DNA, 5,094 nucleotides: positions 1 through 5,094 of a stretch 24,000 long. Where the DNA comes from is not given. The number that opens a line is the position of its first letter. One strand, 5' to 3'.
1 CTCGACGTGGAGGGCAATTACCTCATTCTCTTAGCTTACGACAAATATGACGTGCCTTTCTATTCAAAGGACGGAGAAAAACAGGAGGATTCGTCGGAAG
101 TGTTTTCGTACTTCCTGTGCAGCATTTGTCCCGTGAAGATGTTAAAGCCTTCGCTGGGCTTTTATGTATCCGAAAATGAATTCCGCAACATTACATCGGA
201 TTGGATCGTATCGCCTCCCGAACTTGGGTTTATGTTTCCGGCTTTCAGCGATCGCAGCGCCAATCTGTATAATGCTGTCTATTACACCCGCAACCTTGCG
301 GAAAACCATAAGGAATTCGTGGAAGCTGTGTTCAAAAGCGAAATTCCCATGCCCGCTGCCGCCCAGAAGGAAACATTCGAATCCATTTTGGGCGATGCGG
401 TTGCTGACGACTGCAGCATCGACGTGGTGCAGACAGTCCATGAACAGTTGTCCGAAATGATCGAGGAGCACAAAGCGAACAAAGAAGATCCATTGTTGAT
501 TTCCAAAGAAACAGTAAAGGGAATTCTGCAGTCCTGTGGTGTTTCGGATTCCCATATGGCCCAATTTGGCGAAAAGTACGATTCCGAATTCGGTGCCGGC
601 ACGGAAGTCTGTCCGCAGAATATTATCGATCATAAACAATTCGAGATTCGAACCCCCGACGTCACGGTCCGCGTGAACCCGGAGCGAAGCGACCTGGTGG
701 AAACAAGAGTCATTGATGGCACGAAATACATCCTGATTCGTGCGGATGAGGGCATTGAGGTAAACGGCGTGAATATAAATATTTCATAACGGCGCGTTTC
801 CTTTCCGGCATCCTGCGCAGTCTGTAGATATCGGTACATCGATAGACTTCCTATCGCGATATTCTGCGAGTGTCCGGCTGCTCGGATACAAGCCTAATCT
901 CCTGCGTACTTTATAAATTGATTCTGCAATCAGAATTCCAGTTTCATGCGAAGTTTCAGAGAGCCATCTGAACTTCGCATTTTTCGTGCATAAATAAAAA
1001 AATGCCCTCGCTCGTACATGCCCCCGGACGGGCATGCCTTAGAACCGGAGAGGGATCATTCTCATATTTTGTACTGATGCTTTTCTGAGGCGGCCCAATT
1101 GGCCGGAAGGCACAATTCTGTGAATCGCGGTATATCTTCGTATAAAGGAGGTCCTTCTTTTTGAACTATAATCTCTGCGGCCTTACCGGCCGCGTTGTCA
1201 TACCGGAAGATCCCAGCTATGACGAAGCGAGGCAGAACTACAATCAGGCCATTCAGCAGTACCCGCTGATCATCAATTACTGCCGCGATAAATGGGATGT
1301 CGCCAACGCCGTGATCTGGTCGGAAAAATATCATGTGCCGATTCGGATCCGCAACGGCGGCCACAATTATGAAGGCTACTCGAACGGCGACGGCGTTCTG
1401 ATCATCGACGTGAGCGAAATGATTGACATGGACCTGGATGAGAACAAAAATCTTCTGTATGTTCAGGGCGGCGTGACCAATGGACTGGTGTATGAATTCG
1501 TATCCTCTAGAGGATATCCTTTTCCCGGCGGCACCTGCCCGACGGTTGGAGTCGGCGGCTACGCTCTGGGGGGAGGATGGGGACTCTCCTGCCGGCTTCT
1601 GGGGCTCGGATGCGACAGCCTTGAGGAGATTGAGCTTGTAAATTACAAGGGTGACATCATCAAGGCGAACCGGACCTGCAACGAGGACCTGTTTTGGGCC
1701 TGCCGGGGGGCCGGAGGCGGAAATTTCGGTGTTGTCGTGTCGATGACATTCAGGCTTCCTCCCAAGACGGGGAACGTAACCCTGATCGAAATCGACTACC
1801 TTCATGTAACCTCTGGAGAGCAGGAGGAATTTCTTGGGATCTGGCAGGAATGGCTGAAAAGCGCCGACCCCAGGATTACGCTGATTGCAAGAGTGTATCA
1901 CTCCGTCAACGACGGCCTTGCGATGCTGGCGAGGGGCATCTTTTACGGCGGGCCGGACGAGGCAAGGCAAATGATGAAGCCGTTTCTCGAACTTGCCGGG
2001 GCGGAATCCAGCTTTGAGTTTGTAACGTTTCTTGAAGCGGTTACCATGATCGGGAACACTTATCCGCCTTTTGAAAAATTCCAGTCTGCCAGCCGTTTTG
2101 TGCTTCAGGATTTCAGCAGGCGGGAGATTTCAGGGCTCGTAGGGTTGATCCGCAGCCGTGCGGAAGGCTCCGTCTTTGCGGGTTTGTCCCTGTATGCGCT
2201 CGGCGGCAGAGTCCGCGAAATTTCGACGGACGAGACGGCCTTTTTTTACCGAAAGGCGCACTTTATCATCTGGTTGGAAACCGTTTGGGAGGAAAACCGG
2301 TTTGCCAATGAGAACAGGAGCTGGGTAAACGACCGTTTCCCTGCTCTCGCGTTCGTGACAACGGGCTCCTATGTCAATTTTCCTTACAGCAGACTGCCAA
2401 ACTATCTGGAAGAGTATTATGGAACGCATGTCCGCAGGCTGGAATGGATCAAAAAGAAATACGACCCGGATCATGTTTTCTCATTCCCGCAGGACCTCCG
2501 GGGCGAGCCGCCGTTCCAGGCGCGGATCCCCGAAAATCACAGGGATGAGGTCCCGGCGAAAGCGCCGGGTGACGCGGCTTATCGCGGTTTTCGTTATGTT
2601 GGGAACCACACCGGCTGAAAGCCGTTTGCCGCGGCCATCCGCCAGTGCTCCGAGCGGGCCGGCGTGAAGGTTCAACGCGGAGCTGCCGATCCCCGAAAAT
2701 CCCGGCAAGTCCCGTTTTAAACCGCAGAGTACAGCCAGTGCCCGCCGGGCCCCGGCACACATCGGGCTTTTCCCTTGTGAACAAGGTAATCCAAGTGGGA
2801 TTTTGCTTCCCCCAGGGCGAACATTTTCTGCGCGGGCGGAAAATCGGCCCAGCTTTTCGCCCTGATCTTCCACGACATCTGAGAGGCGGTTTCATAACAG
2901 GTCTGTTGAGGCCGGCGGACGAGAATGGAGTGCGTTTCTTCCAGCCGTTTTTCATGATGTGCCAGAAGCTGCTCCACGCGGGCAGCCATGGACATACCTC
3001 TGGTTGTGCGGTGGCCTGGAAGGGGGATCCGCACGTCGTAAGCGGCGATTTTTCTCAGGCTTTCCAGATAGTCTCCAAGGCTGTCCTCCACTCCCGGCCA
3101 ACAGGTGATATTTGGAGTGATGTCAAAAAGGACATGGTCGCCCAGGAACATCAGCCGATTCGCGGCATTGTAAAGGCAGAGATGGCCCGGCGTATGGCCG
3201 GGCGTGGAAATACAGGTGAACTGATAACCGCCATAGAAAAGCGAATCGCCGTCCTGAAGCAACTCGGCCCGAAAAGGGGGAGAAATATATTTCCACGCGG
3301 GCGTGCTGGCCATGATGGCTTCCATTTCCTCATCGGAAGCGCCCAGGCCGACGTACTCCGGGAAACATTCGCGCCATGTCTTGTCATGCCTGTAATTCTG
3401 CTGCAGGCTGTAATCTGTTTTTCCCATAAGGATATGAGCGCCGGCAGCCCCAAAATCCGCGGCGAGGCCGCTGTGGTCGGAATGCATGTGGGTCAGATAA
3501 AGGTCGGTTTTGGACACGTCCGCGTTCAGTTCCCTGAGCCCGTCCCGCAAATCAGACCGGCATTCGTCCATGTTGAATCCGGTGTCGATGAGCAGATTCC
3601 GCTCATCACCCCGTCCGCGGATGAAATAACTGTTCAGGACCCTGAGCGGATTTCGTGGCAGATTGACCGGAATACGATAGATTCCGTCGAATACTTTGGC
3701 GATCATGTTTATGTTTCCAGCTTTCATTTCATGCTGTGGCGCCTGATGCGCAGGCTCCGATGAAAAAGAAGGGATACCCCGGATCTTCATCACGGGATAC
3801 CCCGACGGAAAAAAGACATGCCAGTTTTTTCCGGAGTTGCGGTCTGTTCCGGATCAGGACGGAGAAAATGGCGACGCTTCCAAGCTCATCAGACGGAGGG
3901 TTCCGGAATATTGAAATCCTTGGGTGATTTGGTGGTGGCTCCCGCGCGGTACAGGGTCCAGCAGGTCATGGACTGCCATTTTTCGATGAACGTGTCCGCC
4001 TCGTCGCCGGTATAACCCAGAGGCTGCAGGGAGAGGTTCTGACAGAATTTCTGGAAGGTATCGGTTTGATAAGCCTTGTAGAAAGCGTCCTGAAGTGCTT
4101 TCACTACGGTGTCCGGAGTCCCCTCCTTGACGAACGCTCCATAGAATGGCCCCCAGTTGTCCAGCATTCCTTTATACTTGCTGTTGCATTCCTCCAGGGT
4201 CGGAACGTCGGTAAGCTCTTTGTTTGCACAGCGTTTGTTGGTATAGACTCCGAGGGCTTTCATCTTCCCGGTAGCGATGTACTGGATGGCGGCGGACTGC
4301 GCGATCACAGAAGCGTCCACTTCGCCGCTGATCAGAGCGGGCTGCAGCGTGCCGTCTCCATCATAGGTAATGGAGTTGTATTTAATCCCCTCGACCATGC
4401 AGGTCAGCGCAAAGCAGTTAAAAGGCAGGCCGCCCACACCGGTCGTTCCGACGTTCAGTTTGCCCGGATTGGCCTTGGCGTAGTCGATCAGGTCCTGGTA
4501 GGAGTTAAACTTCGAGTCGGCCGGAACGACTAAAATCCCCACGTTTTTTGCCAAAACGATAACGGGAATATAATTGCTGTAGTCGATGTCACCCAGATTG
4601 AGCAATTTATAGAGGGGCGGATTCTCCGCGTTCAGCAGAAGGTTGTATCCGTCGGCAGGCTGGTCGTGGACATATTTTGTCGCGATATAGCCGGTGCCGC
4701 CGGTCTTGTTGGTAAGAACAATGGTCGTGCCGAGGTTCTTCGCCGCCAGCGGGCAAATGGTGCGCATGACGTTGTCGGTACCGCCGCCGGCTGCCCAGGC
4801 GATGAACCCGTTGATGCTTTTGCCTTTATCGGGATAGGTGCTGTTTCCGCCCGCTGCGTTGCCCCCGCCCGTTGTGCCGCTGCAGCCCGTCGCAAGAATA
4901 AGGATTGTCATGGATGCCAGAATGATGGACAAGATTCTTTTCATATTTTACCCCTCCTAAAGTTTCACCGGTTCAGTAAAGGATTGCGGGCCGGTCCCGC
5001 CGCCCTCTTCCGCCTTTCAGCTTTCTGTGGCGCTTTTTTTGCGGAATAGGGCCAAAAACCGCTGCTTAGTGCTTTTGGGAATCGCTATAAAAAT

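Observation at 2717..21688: Candidate undescribed anaerobic, CoA-dependent reductive pathway for quinate/shikimate-type hydroaromatic acids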

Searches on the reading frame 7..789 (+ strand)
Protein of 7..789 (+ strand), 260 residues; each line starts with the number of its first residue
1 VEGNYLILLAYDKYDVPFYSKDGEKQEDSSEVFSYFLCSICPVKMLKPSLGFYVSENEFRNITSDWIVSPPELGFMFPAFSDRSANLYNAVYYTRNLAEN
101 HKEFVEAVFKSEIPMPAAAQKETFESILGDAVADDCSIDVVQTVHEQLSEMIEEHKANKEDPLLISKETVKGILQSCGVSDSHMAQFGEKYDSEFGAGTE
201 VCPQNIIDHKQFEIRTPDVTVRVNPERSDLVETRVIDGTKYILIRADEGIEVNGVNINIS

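Call 3: search_protein_families(library=pfam, proteins=[window:7-789:+])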
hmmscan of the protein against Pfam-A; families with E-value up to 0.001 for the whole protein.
window:7-789:+ (260 aa): 1 family
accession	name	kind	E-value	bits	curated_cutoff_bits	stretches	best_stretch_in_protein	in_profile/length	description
PF14199.11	DUF4317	-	1.4e-99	334.3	27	1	1-255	115-370/370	Domain of unknown function (DUF4317)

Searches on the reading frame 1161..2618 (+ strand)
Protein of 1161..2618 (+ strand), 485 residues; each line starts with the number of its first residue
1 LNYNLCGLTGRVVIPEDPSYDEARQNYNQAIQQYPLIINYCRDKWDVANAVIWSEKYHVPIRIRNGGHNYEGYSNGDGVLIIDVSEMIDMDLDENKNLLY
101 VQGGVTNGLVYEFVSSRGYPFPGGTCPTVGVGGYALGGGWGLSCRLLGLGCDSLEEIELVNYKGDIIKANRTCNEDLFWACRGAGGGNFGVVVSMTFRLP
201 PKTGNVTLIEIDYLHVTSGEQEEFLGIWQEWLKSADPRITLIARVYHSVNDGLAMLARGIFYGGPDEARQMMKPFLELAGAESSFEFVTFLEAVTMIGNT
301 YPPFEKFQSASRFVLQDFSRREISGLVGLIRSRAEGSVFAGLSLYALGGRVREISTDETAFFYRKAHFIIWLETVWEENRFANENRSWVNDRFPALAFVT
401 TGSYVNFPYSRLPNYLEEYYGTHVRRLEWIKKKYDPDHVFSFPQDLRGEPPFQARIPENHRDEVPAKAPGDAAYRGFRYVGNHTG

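Call 3: search_protein_families(library=pfam, proteins=[window:1161-2618:+])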
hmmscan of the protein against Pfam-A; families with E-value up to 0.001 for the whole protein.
window:1161-2618:+ (485 aa): 2 families
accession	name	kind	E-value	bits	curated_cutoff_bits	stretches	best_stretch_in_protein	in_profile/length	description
PF01565.28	FAD_binding_4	-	1.3e-22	80.5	26.4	1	37-169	3-138/139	FAD binding domain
PF08031.17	BBE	-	9.9e-12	45.1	20.6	1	403-444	1-42/45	Berberine and berberine like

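Call 49: search_protein_families(library=ncbifam, max_evalue=0.00001, proteins=[window:1161-2618:+])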
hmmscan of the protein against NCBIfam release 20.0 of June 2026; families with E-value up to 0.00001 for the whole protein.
window:1161-2618:+ (485 aa): 2 families
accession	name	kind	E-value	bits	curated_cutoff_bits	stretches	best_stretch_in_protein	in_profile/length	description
NF041226.1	BagK_FevA1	equivalog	1.5e-31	109.4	800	1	8-235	14-235/453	bagremycin/ferroverdin biosynthesis FAD-dependent oxygenase BagK/FevA1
NF041227.1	BagG_FevA2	exception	2.9e-26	92.1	850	1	8-236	19-240/455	bagremycin/ferroverdin biosynthesis FAD-dependent oxygenase BagG/FevA2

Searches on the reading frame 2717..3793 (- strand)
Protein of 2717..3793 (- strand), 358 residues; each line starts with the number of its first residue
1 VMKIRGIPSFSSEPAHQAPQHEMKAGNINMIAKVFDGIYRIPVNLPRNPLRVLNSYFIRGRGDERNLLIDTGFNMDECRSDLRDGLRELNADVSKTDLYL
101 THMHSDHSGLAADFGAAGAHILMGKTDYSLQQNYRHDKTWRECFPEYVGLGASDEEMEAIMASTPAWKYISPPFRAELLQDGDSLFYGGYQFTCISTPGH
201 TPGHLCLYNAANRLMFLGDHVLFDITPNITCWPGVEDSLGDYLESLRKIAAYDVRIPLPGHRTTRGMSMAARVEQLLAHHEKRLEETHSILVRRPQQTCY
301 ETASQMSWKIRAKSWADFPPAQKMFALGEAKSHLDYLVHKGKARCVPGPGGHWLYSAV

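Call 3: search_protein_families(library=pfam, proteins=[window:2717-3793:-])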
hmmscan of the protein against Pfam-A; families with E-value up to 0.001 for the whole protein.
window:2717-3793:- (358 aa): 2 families
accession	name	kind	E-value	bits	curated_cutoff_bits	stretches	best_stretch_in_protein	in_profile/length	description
PF00753.33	Lactamase_B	-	2e-17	64.2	22.7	1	54-261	7-196/196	Metallo-beta-lactamase superfamily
PF21221.3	B_lactamase-like_C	-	0.00011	22.3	27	1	321-342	24-45/46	Metallo-beta-lactamase-like, C-terminal domain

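Call 6: search_protein_families(library=ncbifam, proteins=[window:2717-3793:-])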
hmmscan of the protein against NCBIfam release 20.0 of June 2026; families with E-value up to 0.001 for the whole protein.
window:2717-3793:- (358 aa): 11 families
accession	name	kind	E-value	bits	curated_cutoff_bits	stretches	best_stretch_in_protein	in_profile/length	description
NF053820.1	MBLfold_Strvi7410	exception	4.7e-46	157.8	525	1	36-350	7-336/343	Strvi_7410 family MBL fold metallo-hydrolase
NF012229.1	bla_class_B_core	domain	1.9e-09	37.8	100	1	62-206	22-135/139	metallo-beta-lactamase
TIGR03413.1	GSH_gloB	equivalog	4.1e-09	36.2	200.8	1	174-222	81-129/248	hydroxyacylglutathione hydrolase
TIGR04558.1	SoxH_rel_PQQ_1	hypoth_equivalog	1.6e-07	30.7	300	1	181-286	139-239/285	quinoprotein relay system zinc metallohydrolase 1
TIGR04559.1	SoxH_rel_PQQ_2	hypoth_equivalog_domain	1.8e-07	30.8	280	1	62-273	37-226/283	quinoprotein relay system zinc metallohydrolase 2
NF033105.1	bla_subclass_B3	equivalog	2.4e-07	30.3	240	1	175-267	121-218/257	subclass B3 metallo-beta-lactamase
NF007597.0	PRK10241.1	equivalog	2.6e-07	30.2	421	1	177-222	87-130/251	hydroxyacylglutathione hydrolase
NF041804.1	MBL_fold_SolJ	exception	3.3e-07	29.7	350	0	53-112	18-71/224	solanimycin biosynthesis MBL-fold hydrolase SolJ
NF000438.2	blaPOM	exception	5e-05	22.6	610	0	176-207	155-186/286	POM family subclass B3 metallo-beta-lactamase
NF045700.1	AHLLactAttM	equivalog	0.00046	19.8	390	0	186-249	164-230/257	AttM family quorum-quenching N-acyl homoserine lactonase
NF047893.1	blaSAM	exception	0.00051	19.5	550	0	62-207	71-195/295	SAM family subclass B3 metallo-beta-lactamase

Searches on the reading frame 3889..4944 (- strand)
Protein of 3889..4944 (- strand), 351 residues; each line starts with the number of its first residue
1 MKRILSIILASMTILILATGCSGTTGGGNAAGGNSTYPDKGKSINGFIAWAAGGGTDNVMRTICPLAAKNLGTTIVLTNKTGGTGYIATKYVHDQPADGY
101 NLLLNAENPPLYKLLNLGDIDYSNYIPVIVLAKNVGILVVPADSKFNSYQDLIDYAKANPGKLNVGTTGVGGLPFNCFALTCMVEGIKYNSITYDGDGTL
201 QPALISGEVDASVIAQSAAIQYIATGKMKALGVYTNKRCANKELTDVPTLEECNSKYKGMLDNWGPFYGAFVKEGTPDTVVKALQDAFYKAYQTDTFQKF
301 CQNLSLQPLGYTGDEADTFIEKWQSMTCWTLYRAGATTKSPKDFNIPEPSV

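Call 3: search_protein_families(library=pfam, proteins=[window:3889-4944:-])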
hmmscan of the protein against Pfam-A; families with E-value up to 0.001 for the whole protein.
window:3889-4944:- (351 aa): 1 family
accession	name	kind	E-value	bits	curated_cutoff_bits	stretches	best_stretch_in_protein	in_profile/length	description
PF03401.19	TctC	-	8.7e-39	134.1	27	1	60-320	2-258/274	Tripartite tricarboxylate transporter family receptor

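Call 49: search_protein_families(library=ncbifam, max_evalue=0.00001, proteins=[window:3889-4944:-])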
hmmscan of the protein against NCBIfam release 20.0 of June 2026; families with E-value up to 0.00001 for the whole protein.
window:3889-4944:- (351 aa): 0 families
